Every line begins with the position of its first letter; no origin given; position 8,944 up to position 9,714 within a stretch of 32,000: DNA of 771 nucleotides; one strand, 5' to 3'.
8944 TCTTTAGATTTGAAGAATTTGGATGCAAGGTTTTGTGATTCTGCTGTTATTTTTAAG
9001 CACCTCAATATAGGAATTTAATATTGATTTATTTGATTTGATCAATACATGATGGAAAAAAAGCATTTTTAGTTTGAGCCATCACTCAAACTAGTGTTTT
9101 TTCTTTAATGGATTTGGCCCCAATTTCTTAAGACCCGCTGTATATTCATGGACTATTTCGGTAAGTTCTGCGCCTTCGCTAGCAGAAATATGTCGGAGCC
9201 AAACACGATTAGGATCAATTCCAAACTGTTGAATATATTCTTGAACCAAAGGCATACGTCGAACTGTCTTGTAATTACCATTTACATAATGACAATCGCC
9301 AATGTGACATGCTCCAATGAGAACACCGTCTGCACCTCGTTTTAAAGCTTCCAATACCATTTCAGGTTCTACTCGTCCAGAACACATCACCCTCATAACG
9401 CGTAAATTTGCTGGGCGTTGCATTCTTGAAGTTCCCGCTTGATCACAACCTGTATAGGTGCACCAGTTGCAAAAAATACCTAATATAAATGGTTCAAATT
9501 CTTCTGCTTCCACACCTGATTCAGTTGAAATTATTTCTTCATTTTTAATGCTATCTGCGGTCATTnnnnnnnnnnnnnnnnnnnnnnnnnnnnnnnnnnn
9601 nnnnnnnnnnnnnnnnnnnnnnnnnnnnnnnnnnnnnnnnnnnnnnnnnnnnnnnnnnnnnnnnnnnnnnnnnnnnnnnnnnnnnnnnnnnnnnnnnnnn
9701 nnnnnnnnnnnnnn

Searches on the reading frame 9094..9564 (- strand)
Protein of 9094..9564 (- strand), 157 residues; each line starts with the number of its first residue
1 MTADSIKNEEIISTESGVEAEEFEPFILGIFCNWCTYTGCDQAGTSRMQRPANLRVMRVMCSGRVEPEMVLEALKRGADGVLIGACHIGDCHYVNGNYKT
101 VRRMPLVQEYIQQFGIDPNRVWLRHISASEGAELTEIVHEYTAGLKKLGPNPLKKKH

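Call 77: search_protein_families(library=pfam, proteins=[window:9094-9564:-], max_evalue=0.00001)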
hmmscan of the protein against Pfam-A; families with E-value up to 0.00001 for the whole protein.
window:9094-9564:- (157 aa): 1 family
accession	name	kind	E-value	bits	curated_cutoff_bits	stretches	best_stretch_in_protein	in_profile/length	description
PF02662.21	FlpD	-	3e-47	160.1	22.3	1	27-149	1-123/123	Methyl-viologen-reducing hydrogenase, delta subunit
